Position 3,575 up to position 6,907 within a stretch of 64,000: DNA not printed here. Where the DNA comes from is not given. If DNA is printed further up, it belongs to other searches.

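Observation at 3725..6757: PilB/GspE secretion ATPase encoded as a tandem double-module fusion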

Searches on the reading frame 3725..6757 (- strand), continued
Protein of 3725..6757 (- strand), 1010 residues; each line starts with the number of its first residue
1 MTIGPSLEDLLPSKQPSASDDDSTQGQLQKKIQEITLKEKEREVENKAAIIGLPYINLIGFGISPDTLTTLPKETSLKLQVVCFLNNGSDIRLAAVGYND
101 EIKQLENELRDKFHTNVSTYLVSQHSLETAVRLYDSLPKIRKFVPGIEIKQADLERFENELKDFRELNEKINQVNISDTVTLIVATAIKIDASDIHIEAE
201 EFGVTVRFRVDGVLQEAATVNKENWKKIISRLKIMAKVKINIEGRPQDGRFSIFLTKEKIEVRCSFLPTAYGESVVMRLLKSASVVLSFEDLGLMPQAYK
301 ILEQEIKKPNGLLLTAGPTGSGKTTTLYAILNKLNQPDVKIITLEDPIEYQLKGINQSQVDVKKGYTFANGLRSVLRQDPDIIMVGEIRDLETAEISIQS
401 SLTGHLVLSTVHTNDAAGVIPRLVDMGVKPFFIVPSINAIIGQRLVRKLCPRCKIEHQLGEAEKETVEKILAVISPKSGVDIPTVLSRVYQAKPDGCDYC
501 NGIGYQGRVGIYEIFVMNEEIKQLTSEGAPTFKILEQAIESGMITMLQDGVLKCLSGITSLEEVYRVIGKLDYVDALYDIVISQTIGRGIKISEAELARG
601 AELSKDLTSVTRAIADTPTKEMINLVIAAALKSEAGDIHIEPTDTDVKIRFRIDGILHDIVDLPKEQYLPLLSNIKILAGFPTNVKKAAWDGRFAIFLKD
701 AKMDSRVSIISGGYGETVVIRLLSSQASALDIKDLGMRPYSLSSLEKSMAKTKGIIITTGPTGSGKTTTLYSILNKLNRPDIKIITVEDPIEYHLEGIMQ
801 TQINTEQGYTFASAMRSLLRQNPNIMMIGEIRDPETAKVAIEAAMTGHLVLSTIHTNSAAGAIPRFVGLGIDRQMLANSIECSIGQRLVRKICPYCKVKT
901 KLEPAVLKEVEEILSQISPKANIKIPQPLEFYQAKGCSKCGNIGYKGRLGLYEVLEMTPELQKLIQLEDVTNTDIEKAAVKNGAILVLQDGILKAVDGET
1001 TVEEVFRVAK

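Call 49: search_solved_structures(query=window:3725-6757:-, max_evalue=1e-40, show_alignments=0)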
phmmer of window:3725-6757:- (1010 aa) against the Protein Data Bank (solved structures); distinct sequences matched with E-value up to 1e-40: 12.
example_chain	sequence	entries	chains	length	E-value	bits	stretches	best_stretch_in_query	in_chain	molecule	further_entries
3jc8_Ba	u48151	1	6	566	5.1e-103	349.1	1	50-565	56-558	Type IV-A pilus assembly ATPase PilB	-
5zfr_A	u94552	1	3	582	4.3e-102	346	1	50-568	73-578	Type IV pilus biogenesis ATPase PilB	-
5tsg_B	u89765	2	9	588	6e-102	345.5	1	51-568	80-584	Type IV pilus biogenesis ATPase PilB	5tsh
6olj_C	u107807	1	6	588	1.1e-101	344.7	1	51-568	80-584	Type IV pilus biogenesis ATPase PilB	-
4ksr_A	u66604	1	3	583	2.7e-98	333.5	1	160-570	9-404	Type II secretion system protein E, Hemolysin-coregulated protein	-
4kss_A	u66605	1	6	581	3.9e-98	332.9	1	160-568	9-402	Type II secretion system protein E, hemolysin-coregulated protein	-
1p9r_A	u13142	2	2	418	4.9e-98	332.6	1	158-566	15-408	General secretion pathway protein E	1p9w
4pht_A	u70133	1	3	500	5.7e-98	332.4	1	158-568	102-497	General secretory pathway protein E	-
5oiu_A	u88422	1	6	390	6.9e-96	325.5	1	180-565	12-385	Type IV pilus assembly protein PilF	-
5it5_F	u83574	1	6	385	8.4e-96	325.2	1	182-565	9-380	ATP binding motif-containing protein PilF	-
6ejf_A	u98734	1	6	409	8.5e-96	325.2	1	182-565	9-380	Type IV pilus assembly protein PilF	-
6f8l_G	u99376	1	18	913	3.3e-95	323.3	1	159-565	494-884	Type IV pilus assembly protein PilF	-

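Call 52: list_cluster_members(proteins=[P0122, P0123, P0124, P0125, P0126, P0128, P0129, P0130, P0132, P0133])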
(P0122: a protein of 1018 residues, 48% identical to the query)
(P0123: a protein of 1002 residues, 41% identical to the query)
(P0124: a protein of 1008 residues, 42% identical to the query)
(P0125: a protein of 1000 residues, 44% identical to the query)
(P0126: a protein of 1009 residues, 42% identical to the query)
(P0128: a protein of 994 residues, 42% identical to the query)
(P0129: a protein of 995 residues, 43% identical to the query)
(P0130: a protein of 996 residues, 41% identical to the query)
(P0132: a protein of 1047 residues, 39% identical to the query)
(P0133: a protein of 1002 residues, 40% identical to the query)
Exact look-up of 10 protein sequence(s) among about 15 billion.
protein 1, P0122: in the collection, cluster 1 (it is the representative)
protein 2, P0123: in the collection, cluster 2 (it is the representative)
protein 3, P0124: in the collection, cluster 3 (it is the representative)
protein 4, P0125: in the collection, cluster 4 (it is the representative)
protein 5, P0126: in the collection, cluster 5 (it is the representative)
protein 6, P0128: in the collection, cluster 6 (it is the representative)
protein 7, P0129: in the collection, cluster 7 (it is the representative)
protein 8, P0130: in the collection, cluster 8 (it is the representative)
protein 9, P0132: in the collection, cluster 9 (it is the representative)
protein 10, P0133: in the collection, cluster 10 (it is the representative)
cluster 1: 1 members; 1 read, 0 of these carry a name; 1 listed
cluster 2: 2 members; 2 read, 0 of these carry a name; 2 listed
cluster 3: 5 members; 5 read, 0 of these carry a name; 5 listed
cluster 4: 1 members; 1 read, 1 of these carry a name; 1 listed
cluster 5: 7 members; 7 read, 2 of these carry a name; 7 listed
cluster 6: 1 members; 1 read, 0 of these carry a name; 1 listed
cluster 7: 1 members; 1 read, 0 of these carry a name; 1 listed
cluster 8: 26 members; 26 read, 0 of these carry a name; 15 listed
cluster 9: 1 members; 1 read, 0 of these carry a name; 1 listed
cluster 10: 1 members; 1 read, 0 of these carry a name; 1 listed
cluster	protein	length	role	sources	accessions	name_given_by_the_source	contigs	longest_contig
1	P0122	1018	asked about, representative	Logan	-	-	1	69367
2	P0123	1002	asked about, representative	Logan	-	-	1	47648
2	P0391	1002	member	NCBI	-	-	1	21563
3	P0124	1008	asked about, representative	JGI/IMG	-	-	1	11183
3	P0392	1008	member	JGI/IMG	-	-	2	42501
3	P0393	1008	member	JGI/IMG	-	-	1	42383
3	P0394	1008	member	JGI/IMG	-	-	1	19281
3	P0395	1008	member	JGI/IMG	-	-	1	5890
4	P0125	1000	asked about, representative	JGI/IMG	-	type II secretory ATPase GspE/PulE/Tfp pilus assembly ATPase PilB-like protein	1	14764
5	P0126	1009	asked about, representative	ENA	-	-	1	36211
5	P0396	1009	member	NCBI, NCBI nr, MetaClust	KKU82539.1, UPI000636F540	MAG: General secretory pathway protein E [Parcubacteria group bacterium GW2011_GWA2_47_8] | status=active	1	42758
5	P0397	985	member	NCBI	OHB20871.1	MAG: hypothetical protein A2666_04455, partial [Parcubacteria group bacterium ...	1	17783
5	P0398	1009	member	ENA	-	-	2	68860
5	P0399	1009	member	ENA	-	-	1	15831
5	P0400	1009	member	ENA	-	-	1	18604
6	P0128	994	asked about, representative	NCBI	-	-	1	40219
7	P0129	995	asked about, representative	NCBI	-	-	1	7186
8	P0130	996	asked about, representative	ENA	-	-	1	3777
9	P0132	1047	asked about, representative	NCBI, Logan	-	-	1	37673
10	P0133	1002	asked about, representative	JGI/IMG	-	-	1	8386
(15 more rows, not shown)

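Call 53: find_encoding_contigs(protein=P0126, flank=8000, max_places=1)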
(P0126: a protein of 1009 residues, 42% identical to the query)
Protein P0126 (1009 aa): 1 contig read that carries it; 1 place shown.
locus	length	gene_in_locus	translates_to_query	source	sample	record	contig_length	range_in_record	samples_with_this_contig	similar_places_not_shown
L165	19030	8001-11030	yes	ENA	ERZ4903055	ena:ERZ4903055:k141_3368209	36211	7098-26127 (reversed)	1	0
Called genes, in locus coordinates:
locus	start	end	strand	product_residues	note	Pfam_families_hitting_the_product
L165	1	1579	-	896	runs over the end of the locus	PF02739:5_3_exonuc_N, PF01367:5_3_exonuc, PF22619:DNA_polI_exo1 (weak), PF00476:DNA_pol_A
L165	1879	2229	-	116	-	PF01934:HepT-like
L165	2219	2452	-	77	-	PF01909:NTP_transf_2, PF18765:Polbeta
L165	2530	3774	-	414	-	PF12704:MacB_PCD, PF02687:FtsX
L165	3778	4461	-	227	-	PF00005:ABC_tran, PF02463:SMC_N (faint), PF13304:AAA_21 (faint)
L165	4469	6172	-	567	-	PF25973:BSH_CzcB (faint), PF25984:BSH_YknX (faint)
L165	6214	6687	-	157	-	PF02367:TsaE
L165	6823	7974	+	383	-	PF01368:DHH (weak)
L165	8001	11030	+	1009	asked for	PF00437:T2SSE, PF03215:Rad17 (faint), PF25199:nSTAND_NTPase5 (faint), PF00004:AAA (faint), PF00005:ABC_tran (faint), PF12775:AAA_7 (faint), PF13173:AAA_14 (faint), PF00437:T2SSE, +5 more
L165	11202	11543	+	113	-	-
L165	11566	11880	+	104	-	-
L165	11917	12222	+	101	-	PF21956:DUF6922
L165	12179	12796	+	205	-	PF08843:AbiEii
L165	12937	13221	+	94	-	-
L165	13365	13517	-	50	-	-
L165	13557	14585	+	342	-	PF05496:RuvB_N, PF00004:AAA, PF07728:AAA_5, PF17864:AAA_lid_4, PF05491:WHD_RuvB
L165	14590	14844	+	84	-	-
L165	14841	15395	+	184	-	PF03703:bPH_2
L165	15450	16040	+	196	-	-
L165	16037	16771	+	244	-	PF08843:AbiEii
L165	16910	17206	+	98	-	-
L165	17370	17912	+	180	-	PF20772:TACO1_YebC_N, PF01709:Transcrip_reg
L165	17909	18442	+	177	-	PF02075:RuvC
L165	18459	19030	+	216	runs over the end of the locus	PF14402:7TM_transglut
